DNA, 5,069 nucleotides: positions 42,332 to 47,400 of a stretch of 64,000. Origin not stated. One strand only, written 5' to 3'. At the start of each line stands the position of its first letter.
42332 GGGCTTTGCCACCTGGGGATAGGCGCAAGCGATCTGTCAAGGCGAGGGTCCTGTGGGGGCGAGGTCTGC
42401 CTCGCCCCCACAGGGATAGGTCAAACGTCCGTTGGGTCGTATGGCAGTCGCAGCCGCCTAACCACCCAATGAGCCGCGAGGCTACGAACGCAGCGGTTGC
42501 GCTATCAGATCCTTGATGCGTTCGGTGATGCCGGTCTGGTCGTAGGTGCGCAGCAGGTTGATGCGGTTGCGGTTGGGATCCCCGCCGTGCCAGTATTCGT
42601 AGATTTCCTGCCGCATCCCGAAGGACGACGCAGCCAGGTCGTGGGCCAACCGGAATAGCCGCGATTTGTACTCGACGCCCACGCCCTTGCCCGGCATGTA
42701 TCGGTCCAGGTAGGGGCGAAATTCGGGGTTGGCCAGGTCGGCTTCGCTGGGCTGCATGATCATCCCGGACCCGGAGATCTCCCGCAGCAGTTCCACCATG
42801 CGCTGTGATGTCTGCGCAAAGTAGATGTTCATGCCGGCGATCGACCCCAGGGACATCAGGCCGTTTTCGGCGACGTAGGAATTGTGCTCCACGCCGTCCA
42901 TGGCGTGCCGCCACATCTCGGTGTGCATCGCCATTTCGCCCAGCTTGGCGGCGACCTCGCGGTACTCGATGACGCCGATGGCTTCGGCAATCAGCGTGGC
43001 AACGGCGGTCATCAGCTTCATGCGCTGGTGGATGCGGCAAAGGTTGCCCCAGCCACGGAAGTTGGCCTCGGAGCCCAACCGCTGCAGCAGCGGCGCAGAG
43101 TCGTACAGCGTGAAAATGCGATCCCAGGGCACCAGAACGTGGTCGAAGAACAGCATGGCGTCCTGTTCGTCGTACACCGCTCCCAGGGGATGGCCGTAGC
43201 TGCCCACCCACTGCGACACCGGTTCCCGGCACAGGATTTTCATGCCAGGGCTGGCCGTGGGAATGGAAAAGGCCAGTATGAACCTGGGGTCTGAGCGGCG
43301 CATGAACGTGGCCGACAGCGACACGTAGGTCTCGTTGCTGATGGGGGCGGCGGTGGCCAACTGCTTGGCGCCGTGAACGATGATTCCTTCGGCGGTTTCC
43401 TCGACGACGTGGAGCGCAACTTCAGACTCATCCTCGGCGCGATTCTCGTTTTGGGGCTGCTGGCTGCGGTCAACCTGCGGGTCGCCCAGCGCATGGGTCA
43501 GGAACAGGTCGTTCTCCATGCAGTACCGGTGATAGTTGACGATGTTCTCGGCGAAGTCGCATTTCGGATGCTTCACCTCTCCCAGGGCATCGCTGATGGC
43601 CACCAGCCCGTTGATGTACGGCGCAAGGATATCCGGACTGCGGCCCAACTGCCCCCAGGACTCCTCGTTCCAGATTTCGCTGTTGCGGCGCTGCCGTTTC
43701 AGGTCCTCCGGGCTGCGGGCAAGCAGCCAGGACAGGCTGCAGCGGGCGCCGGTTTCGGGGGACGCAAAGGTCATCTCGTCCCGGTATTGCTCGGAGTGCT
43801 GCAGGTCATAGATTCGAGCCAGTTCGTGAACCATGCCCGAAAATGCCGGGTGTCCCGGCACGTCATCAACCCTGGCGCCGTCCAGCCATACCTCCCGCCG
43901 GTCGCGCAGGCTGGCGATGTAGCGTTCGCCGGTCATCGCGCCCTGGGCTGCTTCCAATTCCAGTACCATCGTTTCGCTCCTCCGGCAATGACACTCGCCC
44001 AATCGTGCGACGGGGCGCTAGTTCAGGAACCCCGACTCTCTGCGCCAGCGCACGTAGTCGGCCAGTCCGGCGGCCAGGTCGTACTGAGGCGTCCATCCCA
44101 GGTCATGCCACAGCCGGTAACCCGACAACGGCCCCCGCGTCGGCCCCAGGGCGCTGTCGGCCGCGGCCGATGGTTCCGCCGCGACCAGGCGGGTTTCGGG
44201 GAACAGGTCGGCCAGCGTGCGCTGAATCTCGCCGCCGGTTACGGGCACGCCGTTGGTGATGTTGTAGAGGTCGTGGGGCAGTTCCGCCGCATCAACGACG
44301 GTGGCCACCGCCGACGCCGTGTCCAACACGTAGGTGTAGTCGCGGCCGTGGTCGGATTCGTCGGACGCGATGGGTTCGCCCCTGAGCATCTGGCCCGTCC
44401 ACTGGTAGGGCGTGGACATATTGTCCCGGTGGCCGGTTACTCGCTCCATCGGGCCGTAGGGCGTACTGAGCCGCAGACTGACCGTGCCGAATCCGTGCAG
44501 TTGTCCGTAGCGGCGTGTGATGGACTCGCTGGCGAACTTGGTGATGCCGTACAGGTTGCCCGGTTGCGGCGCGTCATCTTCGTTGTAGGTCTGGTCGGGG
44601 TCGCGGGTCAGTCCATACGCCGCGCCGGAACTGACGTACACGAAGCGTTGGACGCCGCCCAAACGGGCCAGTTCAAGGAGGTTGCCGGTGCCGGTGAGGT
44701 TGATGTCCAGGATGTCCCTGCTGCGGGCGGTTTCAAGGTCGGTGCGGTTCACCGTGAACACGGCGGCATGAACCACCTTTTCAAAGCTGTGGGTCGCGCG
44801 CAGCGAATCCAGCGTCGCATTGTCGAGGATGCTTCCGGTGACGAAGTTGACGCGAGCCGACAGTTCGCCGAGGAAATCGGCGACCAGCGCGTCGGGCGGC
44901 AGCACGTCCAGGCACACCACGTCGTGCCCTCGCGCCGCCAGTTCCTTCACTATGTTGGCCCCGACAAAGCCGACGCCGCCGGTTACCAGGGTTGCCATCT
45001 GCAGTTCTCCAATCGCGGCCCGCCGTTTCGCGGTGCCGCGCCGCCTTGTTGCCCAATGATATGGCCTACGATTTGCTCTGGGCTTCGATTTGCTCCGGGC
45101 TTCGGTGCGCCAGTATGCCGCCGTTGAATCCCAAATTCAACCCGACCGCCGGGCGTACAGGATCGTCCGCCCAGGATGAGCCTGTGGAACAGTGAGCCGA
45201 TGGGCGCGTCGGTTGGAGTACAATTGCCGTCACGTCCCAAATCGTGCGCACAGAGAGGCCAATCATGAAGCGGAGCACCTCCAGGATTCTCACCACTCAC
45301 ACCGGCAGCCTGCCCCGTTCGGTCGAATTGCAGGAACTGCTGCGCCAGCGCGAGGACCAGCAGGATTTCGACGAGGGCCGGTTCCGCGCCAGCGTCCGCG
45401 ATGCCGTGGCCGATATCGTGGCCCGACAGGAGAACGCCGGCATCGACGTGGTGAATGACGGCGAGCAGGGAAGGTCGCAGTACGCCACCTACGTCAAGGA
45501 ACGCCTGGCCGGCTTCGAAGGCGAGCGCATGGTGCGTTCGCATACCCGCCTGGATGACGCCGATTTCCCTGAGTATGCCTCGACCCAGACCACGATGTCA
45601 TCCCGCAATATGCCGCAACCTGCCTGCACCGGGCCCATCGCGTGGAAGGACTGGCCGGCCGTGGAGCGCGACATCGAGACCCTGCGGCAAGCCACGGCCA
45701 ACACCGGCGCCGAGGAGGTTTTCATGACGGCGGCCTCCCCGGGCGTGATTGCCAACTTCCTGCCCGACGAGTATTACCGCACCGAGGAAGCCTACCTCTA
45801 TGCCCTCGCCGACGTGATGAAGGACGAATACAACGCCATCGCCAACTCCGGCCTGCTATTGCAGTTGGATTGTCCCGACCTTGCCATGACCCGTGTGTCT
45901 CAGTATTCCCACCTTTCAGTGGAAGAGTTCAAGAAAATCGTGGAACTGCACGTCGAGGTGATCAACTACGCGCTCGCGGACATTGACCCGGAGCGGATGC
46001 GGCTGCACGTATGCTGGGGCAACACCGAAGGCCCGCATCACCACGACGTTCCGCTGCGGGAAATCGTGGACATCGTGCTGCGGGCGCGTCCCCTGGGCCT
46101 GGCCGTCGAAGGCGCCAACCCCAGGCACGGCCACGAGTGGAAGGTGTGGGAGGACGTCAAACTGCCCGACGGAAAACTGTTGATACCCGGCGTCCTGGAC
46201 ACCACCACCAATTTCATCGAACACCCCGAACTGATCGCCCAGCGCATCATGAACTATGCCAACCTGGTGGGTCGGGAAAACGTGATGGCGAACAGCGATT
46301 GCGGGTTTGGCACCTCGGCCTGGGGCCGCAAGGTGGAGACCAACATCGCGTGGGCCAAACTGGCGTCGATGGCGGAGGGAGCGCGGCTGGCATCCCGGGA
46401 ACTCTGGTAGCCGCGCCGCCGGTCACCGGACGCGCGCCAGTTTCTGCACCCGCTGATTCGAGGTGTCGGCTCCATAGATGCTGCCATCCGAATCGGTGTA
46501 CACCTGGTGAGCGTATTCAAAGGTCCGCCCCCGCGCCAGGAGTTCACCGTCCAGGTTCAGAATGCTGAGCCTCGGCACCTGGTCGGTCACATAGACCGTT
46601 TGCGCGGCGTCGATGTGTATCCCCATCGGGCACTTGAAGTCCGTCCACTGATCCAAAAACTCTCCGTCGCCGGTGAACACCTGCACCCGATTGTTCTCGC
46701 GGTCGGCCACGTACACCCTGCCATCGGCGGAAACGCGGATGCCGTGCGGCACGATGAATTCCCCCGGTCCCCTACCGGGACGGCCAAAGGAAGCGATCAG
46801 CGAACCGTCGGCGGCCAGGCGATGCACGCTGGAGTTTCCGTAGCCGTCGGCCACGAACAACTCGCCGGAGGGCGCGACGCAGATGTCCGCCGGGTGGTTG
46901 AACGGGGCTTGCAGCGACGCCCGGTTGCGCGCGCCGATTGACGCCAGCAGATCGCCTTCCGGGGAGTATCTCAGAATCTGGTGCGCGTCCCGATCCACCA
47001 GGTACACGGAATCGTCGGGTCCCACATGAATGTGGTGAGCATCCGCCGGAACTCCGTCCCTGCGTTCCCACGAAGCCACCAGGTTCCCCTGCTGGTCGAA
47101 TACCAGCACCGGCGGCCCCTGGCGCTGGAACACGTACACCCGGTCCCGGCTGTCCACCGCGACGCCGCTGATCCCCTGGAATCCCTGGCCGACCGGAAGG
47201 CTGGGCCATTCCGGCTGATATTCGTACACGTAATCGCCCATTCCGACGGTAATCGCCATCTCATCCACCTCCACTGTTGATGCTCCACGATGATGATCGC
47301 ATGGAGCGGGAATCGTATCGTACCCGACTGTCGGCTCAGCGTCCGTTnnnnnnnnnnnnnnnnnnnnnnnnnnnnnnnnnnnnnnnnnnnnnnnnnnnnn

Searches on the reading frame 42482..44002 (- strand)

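Call 48: search_protein_families(library=pfam, proteins=[window:42482-44002:-], max_evalue=0.00001)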
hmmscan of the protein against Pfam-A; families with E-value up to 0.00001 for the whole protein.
window:42482-44002:- (506 aa): 2 families
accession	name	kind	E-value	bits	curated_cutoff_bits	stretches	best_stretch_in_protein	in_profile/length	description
PF11794.13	HpaB_N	-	3.7e-83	279.7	35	1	24-297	1-269/270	4-hydroxyphenylacetate 3-hydroxylase N terminal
PF03241.18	HpaB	-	4.9e-43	147.1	25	1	322-500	20-201/202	4-hydroxyphenylacetate 3-hydroxylase C terminal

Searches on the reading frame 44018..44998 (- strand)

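Call 48: search_protein_families(library=pfam, proteins=[window:44018-44998:-], max_evalue=0.00001)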
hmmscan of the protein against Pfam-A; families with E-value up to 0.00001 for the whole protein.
window:44018-44998:- (326 aa): 7 families
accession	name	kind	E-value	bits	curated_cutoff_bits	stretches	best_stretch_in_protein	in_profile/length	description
PF01370.27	Epimerase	-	9.5e-41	140.2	20.9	1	4-247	2-239/240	NAD dependent epimerase/dehydratase family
PF16363.11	GDP_Man_Dehyd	-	1.8e-28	100.4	27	1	4-251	1-251/332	GDP-mannose 4,6 dehydratase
PF04321.23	RmlD_sub_bind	-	9.6e-16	58.1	27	1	1-183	1-154/287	RmlD substrate binding domain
PF01073.25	3Beta_HSD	-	2e-15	57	22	1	4-188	1-189/280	3-beta hydroxysteroid dehydrogenase/isomerase family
PF07993.18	NAD_binding_4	-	9.9e-12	45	20.1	1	5-200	1-226/258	Male sterility protein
PF02719.21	Polysacc_synt_2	-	1.1e-07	31.8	20.2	1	4-165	2-153/293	Polysaccharide biosynthesis protein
PF13460.12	NAD_binding_10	-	8.7e-07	29.4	27.2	1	7-139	1-113/184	NAD(P)H-binding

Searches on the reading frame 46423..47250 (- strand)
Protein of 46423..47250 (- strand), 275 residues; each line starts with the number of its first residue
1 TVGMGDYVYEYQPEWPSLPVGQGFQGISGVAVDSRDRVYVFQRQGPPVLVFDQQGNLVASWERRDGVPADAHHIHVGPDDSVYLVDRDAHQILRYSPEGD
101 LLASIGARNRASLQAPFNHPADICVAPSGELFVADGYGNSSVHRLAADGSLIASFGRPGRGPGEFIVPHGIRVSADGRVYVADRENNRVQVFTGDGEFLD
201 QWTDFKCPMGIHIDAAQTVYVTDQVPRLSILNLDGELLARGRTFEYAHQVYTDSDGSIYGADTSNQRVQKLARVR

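Call 48: search_protein_families(library=pfam, proteins=[window:46423-47250:-], max_evalue=0.00001)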
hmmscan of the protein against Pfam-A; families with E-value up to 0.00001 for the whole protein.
window:46423-47250:- (275 aa): 3 families
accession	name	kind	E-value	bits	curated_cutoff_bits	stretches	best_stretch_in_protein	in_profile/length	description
PF01436.27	NHL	-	3.5e-28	96.6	20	2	168-192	4-28/28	NHL repeat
PF17170.10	DUF5128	-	1.8e-08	34.4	22.9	0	123-201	49-127/321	6-bladed beta-propeller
PF08450.18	SGL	-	8.1e-08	32.6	26.3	0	167-203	185-221/246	SMP-30/Gluconolactonase/LRE-like region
